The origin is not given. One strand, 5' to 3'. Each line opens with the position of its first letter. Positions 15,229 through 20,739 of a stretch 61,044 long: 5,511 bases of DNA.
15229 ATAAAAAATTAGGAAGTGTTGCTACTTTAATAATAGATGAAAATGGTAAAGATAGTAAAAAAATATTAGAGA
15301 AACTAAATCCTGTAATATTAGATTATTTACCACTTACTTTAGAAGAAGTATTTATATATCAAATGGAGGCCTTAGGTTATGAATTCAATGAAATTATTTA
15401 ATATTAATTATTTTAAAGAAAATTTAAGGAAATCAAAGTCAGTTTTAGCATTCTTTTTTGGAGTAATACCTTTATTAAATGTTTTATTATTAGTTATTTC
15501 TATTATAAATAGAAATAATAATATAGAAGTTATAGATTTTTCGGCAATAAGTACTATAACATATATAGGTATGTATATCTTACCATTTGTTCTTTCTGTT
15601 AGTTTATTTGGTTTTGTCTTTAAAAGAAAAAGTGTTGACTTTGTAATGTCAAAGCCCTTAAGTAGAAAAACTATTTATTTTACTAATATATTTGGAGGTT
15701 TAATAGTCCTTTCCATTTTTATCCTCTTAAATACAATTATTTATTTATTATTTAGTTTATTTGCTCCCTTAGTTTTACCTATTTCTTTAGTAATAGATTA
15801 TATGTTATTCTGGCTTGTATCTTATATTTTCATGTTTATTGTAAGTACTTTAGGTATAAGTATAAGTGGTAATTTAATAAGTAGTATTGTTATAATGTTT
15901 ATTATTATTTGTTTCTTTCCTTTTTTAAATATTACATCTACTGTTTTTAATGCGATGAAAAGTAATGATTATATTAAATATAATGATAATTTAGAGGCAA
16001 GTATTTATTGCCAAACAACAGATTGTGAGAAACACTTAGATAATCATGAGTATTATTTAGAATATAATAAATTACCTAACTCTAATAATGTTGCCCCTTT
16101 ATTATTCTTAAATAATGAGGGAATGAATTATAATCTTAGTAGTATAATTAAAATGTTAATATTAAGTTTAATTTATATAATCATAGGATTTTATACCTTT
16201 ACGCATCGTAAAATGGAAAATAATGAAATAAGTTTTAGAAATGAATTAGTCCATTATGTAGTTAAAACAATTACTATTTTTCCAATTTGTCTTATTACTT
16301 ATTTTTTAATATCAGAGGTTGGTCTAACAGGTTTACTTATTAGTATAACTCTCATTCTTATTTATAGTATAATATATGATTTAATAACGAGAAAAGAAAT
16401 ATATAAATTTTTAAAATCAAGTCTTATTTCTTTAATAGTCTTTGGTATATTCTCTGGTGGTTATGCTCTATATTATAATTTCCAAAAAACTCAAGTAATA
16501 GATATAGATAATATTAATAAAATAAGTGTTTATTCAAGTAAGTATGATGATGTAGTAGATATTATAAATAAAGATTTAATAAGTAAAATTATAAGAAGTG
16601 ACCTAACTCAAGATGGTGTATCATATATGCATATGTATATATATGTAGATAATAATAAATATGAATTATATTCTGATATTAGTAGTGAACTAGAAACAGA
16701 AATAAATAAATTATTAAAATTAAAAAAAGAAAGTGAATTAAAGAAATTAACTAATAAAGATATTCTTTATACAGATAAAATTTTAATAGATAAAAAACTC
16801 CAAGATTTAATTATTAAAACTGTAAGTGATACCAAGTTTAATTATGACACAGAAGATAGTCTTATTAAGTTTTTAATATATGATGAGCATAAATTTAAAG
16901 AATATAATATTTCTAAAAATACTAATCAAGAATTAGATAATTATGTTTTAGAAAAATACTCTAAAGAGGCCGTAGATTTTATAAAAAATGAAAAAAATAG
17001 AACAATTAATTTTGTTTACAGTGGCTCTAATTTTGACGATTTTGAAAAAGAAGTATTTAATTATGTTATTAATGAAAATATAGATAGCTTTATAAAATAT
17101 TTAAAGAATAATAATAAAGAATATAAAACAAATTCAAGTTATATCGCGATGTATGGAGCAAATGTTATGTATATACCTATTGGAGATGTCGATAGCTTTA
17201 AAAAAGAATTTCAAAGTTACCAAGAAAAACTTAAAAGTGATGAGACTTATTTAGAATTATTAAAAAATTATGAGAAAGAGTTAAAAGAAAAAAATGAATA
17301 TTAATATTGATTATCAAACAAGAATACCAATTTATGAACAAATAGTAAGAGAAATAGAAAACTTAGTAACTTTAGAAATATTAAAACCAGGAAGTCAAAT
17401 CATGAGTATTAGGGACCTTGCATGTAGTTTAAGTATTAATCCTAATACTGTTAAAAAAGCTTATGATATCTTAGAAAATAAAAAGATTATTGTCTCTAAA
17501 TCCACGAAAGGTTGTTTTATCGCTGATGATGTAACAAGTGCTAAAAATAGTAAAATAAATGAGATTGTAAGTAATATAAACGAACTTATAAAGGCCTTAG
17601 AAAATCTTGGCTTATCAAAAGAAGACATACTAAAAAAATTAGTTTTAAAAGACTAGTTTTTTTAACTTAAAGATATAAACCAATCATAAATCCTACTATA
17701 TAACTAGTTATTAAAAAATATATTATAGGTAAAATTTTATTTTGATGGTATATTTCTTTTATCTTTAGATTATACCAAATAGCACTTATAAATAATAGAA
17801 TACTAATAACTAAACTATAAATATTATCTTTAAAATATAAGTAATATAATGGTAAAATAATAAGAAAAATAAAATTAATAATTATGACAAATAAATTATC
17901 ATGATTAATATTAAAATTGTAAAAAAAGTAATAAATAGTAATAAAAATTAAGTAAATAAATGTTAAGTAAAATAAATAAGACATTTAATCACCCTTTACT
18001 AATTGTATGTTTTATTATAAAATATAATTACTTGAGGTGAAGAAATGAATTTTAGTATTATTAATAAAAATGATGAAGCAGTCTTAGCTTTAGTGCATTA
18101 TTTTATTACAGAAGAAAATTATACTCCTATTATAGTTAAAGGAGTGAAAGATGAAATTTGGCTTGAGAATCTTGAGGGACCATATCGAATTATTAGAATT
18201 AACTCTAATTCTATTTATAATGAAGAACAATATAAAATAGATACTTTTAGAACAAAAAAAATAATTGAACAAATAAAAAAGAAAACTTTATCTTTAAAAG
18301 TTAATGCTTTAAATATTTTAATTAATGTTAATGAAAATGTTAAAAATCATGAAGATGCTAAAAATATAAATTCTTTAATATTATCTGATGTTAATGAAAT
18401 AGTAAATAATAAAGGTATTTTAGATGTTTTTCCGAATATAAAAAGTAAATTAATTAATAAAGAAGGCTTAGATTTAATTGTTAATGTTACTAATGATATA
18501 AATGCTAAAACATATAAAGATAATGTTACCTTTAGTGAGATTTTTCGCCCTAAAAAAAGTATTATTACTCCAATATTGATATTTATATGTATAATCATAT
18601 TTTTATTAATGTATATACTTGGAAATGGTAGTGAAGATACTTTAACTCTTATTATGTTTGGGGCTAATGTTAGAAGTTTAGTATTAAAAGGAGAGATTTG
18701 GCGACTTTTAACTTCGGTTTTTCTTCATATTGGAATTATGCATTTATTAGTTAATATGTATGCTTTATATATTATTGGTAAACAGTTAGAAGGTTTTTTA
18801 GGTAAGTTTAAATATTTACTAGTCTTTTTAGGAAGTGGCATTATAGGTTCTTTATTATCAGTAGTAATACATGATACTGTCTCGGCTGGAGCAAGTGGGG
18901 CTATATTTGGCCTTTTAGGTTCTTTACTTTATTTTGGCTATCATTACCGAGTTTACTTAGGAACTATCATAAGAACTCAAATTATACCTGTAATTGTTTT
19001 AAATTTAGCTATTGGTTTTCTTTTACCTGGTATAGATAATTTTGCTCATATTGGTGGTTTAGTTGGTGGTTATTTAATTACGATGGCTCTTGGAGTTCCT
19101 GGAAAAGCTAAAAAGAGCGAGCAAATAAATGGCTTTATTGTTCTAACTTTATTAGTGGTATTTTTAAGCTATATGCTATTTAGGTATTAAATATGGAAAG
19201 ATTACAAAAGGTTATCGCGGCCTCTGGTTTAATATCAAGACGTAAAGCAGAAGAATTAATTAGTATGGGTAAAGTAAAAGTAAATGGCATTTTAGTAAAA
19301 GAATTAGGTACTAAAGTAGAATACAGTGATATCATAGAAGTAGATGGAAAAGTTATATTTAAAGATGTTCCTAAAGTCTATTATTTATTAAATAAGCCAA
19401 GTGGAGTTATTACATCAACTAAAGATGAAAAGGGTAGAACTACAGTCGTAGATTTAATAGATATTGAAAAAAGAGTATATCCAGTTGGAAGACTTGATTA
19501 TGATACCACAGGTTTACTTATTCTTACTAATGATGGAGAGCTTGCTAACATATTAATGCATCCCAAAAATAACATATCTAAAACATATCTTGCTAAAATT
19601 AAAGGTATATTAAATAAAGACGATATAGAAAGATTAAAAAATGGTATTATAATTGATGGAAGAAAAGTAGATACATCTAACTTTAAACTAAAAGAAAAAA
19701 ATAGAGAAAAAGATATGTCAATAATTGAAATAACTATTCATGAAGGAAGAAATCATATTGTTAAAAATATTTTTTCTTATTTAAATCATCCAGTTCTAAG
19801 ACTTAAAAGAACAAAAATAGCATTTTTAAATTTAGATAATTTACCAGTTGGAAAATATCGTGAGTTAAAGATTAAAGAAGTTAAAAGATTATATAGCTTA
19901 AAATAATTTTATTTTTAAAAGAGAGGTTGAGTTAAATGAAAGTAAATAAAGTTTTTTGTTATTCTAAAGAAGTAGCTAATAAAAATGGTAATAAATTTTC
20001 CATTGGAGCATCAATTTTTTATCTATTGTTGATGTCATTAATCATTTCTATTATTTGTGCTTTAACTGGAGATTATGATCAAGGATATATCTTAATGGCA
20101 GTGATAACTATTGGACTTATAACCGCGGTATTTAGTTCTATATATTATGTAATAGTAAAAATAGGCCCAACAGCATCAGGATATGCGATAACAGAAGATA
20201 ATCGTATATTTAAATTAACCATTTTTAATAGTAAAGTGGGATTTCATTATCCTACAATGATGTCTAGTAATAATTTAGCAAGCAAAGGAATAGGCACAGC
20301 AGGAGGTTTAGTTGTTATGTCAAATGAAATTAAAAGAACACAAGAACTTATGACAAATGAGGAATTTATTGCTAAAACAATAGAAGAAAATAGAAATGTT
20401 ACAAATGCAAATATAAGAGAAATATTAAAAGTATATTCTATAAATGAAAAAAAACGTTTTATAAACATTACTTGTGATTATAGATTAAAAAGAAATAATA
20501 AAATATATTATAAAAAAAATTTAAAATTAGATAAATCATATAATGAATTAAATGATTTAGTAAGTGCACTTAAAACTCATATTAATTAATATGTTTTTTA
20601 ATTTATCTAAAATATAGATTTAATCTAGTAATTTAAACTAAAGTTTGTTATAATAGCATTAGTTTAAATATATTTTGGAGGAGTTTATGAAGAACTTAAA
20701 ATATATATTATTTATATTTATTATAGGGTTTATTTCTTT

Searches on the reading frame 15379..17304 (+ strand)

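Call 5: search_protein_families(library=pfam, proteins=[window:15379-17304:+], max_evalue=0.001)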
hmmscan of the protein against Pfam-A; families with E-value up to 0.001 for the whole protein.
window:15379-17304:+ (641 aa): 1 family
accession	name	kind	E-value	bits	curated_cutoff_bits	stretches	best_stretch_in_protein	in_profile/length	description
PF12679.13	ABC2_membrane_2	-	0.00018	21.3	27.2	1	58-278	73-282/283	ABC-2 family transporter protein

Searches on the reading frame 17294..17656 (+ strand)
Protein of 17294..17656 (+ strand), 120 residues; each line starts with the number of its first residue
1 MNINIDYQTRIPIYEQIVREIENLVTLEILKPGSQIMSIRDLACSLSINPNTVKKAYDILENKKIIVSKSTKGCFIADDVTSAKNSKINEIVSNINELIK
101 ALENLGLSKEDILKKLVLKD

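Call 5: search_protein_families(library=pfam, proteins=[window:17294-17656:+], max_evalue=0.001)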
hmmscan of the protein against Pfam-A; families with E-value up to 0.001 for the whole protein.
window:17294-17656:+ (120 aa): 1 family
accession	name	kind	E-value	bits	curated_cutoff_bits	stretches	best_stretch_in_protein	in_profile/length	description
PF00392.27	GntR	-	1.2e-09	38.1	27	1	14-76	2-64/64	Bacterial regulatory proteins, gntR family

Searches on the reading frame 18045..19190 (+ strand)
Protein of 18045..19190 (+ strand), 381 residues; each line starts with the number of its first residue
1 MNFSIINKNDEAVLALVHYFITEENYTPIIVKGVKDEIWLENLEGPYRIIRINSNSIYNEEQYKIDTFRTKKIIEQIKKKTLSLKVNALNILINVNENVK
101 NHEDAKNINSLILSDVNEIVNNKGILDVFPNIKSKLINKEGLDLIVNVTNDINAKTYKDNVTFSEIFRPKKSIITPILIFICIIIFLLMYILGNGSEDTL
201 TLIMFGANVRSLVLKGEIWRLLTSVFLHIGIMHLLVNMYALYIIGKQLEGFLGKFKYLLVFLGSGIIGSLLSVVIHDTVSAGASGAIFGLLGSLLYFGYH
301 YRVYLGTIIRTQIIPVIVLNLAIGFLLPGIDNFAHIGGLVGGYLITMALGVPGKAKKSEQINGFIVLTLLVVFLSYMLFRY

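Call 4: search_protein_families(library=pfam, proteins=[window:18045-19190:+], max_evalue=0.1)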
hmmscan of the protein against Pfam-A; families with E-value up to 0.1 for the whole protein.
window:18045-19190:+ (381 aa): 2 families
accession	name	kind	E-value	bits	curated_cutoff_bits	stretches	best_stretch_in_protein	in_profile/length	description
PF01694.28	Rhomboid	-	9.1e-37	126.9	22.6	1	216-349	2-140/143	Rhomboid domain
PF08551.15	DUF1751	-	0.0011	19.9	22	1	218-275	8-65/99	Eukaryotic integral membrane protein (DUF1751)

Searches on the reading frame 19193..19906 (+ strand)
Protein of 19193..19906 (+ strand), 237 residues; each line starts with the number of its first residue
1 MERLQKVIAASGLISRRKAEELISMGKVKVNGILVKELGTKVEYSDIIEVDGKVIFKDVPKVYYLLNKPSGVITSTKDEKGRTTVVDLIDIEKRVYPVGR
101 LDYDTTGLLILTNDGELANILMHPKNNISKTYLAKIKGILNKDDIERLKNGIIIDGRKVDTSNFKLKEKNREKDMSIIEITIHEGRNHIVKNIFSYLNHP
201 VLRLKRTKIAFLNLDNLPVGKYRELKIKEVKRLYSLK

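Call 4: search_protein_families(library=pfam, proteins=[window:19193-19906:+], max_evalue=0.1)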
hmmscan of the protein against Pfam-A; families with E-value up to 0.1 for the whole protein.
window:19193-19906:+ (237 aa): 7 families
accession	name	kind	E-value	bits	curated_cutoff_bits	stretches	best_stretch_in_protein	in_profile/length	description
PF00849.27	PseudoU_synth_2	-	3.8e-26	92.6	26.8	1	63-195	2-151/152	RNA pseudouridylate synthase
PF01479.30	S4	-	3.3e-13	49.6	22.8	1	2-48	1-48/48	S4 domain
PF22421.1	SYY_C-terminal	-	0.00044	20.5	27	1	13-49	31-67/83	Tyrosine--tRNA ligase SYY-like C-terminal domain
PF18326.6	RFX5_N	-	0.0028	17.8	25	0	56-77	29-50/59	RFX5 N-terminal domain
PF13275.11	S4_2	-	0.0067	16.8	24.6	1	18-55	25-62/65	S4 domain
PF23184.1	WD40_CFAP43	-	0.045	13.3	26.9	1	85-133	162-202/324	CFAP43, WD40 domain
PF02616.19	SMC_ScpA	-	0.047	14.1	24.6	0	127-196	16-85/232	Segregation and condensation protein ScpA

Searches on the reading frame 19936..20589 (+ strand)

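Call 4: search_protein_families(library=pfam, proteins=[window:19936-20589:+], max_evalue=0.1)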
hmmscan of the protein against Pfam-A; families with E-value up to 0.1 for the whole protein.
window:19936-20589:+ (217 aa): 2 families
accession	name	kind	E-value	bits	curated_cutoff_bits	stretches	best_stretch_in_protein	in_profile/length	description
PF02890.19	DUF226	-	0.02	15.4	25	1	153-202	17-66/139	Borrelia family of unknown function DUF226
PF11683.13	DUF3278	-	0.043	14.4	26.6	1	23-75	33-87/130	Protein of unknown function (DUF3278)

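Call 6: search_protein_families(library=ncbifam, proteins=[window:19936-20589:+], max_evalue=0.1)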
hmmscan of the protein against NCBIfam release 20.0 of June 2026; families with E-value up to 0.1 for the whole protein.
window:19936-20589:+ (217 aa): 0 families
